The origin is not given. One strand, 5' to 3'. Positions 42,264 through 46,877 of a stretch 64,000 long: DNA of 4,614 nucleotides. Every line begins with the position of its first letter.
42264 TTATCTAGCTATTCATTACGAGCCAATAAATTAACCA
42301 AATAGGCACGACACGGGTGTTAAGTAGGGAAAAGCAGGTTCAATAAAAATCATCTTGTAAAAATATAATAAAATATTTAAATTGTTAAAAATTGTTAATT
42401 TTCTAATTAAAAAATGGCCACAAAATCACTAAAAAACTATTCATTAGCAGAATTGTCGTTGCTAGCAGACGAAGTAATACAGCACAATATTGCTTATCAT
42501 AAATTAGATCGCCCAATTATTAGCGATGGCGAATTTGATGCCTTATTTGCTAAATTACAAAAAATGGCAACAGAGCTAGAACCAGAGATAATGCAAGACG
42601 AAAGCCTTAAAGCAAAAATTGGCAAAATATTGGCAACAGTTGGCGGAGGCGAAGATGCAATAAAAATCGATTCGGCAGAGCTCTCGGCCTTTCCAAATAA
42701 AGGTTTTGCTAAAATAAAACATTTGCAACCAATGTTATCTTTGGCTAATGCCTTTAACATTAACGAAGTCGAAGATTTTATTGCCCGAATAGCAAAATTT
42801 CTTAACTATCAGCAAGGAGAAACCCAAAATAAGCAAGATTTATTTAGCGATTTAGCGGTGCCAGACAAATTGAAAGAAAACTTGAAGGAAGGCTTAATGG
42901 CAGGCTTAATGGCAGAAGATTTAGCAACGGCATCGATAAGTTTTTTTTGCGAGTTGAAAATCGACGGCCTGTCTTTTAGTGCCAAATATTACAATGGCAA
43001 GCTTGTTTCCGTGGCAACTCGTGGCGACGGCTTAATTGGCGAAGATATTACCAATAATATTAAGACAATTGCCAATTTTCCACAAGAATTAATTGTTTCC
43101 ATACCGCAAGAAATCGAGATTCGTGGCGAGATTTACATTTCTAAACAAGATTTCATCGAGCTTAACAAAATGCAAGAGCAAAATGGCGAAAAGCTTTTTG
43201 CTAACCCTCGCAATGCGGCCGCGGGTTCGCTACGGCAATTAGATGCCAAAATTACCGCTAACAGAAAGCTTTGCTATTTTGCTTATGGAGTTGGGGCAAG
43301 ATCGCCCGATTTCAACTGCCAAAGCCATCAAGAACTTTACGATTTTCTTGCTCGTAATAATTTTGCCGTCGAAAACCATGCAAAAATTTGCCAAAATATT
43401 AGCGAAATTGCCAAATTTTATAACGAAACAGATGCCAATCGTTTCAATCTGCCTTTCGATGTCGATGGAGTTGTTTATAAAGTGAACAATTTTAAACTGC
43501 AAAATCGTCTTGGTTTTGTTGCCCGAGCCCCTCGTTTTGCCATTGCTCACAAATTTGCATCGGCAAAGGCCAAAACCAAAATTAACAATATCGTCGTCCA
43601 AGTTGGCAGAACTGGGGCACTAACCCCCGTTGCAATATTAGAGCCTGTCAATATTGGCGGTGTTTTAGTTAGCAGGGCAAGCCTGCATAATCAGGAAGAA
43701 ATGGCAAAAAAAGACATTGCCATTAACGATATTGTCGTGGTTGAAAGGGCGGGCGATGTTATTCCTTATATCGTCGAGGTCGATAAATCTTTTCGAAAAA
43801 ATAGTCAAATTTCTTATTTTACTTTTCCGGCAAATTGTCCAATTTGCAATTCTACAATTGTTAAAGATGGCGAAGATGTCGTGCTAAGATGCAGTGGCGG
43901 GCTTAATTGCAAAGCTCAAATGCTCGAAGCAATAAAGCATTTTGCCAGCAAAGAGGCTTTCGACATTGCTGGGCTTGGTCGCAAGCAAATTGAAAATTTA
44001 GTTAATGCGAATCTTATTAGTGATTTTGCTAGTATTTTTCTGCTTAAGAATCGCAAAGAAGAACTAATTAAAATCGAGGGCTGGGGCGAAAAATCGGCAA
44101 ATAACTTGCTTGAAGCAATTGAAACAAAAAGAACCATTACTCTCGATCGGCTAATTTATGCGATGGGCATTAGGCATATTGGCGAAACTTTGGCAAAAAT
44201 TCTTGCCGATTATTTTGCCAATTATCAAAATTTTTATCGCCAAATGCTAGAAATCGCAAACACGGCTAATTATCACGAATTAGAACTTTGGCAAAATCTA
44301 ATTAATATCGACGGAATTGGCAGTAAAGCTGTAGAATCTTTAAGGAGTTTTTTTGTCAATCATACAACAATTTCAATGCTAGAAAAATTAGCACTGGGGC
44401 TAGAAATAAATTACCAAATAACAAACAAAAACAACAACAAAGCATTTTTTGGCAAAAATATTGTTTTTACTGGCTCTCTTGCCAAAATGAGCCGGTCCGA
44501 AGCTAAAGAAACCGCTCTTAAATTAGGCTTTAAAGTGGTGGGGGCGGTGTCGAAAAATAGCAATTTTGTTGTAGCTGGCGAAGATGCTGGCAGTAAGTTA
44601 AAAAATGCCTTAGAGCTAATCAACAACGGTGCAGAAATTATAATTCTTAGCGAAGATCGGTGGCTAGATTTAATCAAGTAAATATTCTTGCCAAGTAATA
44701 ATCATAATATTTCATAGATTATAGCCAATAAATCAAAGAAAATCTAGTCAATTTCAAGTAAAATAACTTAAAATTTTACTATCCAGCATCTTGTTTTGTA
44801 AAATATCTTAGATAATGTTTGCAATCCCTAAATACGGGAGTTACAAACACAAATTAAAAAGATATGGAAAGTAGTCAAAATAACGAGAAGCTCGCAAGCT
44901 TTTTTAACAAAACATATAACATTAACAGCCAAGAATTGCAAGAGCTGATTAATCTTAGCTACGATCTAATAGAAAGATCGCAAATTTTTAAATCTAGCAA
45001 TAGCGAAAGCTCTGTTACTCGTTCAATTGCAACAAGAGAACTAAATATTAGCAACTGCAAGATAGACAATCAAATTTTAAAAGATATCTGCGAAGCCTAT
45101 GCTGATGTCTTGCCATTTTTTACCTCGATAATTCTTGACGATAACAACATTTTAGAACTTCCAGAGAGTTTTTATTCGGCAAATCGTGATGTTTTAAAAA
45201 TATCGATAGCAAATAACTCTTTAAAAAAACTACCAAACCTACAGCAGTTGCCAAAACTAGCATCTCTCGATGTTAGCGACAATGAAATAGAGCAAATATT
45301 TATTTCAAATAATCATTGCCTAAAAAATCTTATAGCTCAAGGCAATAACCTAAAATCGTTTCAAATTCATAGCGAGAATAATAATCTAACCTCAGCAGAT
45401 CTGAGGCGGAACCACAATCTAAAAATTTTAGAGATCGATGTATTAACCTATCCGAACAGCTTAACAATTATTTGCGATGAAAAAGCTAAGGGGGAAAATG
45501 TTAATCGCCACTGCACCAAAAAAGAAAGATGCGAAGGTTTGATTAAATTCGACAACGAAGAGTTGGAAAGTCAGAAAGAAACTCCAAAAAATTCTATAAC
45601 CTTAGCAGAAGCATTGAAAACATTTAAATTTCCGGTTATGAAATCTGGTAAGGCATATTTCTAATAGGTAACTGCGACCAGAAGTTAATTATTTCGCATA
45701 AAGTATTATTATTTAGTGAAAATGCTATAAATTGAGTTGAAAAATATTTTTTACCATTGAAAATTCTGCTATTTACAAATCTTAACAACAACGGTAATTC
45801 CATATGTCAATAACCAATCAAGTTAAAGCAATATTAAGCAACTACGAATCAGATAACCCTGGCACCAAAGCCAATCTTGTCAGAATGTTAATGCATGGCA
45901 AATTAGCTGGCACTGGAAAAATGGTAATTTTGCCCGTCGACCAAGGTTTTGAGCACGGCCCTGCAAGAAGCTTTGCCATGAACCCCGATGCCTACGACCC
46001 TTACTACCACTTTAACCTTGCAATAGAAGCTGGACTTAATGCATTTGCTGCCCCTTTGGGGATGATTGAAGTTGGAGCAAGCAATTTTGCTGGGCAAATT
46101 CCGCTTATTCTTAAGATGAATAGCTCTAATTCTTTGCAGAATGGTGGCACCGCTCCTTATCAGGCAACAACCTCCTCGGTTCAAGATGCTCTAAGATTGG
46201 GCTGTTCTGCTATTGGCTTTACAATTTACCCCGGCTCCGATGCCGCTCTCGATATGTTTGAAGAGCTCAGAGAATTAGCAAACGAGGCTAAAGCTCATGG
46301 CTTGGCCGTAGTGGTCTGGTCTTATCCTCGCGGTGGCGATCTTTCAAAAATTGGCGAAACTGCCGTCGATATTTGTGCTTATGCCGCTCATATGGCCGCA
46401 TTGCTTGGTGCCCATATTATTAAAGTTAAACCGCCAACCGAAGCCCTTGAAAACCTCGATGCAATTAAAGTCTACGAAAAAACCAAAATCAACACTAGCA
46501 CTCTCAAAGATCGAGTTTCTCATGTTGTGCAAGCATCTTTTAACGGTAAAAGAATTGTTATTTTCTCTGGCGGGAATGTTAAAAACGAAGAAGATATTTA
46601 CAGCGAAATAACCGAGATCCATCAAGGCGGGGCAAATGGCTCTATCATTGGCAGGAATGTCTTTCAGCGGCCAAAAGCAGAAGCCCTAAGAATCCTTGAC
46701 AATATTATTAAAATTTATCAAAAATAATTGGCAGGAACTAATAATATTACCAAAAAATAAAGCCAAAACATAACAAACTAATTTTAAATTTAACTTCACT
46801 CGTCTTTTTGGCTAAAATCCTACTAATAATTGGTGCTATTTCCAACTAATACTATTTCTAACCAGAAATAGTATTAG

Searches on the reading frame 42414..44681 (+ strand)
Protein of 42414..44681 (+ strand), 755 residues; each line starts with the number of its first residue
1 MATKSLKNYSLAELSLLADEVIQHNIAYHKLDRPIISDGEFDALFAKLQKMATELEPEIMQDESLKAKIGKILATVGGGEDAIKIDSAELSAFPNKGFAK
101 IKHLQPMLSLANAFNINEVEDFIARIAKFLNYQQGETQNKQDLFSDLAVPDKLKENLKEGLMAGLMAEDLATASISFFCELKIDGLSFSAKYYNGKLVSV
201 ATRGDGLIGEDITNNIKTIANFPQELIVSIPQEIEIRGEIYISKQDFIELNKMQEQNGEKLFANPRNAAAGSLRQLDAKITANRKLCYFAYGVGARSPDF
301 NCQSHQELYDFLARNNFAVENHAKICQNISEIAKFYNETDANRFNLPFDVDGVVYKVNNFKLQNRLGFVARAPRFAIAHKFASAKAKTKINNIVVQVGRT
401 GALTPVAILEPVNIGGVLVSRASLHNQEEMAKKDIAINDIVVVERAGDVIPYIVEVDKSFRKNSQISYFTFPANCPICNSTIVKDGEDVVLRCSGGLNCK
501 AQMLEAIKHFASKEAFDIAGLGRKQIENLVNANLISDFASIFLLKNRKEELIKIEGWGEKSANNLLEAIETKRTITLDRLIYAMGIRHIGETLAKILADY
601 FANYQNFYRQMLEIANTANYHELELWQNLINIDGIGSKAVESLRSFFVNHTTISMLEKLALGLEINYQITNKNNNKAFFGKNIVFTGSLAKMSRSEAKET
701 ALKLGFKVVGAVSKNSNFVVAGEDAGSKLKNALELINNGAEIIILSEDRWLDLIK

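Call 33: search_protein_families(library=pfam, proteins=[window:42414-44681:+], max_evalue=0.001)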
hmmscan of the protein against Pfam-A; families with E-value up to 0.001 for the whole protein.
window:42414-44681:+ (755 aa): 7 families
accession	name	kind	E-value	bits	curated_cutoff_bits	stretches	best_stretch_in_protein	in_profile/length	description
PF01653.23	DNA_ligase_aden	-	2.6e-87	293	27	2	174-382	41-251/253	NAD-dependent DNA ligase adenylation domain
PF03120.22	DNA_ligase_OB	-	1.1e-31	109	32.9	1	387-464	1-78/79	NAD-dependent DNA ligase OB-fold domain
PF12826.13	HHH_2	-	2.3e-12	47.3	27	1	579-655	1-63/64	Helix-hairpin-helix motif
PF00533.33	BRCT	-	3.4e-08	34.1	21.3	1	676-735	4-64/78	BRCA1 C Terminus (BRCT) domain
PF03119.21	DNA_ligase_ZBD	-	4e-07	30.2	25.8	1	474-501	1-27/27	NAD-dependent DNA ligase C4 zinc finger domain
PF22745.1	Nlig-Ia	-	2.3e-06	28.6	27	1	17-56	9-48/92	DNA ligase-like, N-terminal NAD+-binding domain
PF14520.12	HHH_5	-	3.9e-06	27.7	27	0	517-570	6-56/57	Helix-hairpin-helix domain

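Call 62: find_homologous_proteins(query=window:42414-44681:+, max_evalue=1e-30)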
Query window:42414-44681:+ (755 aa): 7995 proteins with E <= 1e-30 among 8000 candidates; the best 120 are listed.
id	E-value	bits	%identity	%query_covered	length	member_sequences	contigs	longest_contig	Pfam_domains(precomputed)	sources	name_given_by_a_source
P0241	0.0e+0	1553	94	100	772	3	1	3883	PF12826.14,PF03120.23,PF14520.13,PF01653.24,PF00533.34,PF03119.22,PF22745.3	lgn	-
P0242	7.2e-216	737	50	99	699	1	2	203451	PF12826.14,PF03120.23,PF01653.24,PF00533.34,PF03119.22,PF22745.3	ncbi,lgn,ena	-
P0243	8.2e-216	737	50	98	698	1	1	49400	PF12826.14,PF03120.23,PF01653.24,PF00533.34,PF03119.22,PF22745.3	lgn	-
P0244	1.0e-215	737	51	98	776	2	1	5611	PF12826.14,PF03120.23,PF01653.24,PF00533.34,PF03119.22,PF22745.3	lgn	-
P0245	2.9e-215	735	50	99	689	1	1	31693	PF12826.14,PF03120.23,PF01653.24,PF00533.34,PF03119.22,PF22745.3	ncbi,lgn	-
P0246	4.1e-215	735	50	99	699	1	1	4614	PF12826.14,PF03120.23,PF01653.24,PF00533.34,PF03119.22,PF22745.3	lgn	-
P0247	1.9e-214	733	51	99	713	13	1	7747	PF12826.14,PF03120.23,PF01653.24,PF00533.34,PF03119.22,PF22745.3,PF12738.14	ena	-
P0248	2.4e-214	732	50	99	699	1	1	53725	PF12826.14,PF03120.23,PF14520.13,PF01653.24,PF00533.34,PF03119.22,PF22745.3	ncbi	-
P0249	1.0e-213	730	51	98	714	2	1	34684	PF12826.14,PF03120.23,PF01653.24,PF00533.34,PF03119.22,PF22745.3,PF12738.14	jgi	jgi:DNA ligase (NAD+)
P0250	2.2e-213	729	51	95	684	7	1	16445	PF12826.14,PF03120.23,PF01653.24,PF00533.34,PF03119.22,PF22745.3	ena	-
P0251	3.7e-213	728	50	98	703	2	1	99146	PF12826.14,PF03120.23,PF01653.24,PF00533.34,PF03119.22,PF22745.3,PF12738.14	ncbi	-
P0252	4.8e-213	728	50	99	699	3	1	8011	PF12826.14,PF03120.23,PF01653.24,PF00533.34,PF03119.22,PF22745.3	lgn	-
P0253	5.1e-213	728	50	98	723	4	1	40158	PF12826.14,PF03120.23,PF14520.13,PF01653.24,PF00533.34,PF03119.22,PF22745.3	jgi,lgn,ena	-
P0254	5.1e-213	728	51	98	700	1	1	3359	PF12826.14,PF03120.23,PF01653.24,PF00533.34,PF03119.22,PF22745.3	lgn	-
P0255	5.3e-213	728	49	99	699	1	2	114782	PF12826.14,PF03120.23,PF01653.24,PF00533.34,PF03119.22,PF22745.3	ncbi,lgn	-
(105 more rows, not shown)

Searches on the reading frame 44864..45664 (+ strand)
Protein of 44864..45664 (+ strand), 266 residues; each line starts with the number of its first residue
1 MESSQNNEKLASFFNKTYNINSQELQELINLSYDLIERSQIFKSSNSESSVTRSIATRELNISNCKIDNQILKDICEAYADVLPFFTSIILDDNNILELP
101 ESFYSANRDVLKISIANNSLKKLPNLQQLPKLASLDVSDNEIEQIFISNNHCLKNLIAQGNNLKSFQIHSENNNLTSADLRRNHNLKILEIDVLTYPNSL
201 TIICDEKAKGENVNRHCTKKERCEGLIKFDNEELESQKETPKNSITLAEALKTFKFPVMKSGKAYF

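Call 86: search_protein_families(library=pfam, proteins=[window:44864-45664:+], max_evalue=0.00001)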
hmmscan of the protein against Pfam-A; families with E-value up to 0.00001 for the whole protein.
window:44864-45664:+ (266 aa): 1 family
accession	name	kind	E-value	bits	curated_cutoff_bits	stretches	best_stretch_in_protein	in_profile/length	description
PF13855.12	LRR_8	-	2.5e-06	27.6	27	1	87-142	4-61/61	Leucine rich repeat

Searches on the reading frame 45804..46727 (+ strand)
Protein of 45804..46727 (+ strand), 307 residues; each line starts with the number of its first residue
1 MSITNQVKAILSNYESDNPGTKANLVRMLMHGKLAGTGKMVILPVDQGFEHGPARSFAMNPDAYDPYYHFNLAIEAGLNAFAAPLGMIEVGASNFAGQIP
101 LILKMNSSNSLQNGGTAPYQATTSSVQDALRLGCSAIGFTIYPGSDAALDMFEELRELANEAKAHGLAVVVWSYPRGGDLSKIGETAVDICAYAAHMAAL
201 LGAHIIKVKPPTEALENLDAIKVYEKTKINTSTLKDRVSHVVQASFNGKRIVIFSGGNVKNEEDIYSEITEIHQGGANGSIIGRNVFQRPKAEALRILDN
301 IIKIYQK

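Call 86: search_protein_families(library=pfam, proteins=[window:45804-46727:+], max_evalue=0.00001)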
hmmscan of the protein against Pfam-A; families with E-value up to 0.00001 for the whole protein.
window:45804-46727:+ (307 aa): 1 family
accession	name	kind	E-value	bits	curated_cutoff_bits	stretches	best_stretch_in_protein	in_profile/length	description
PF01791.15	DeoC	-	2.9e-32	112.6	23.8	1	41-289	2-229/229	DeoC/LacD family aldolase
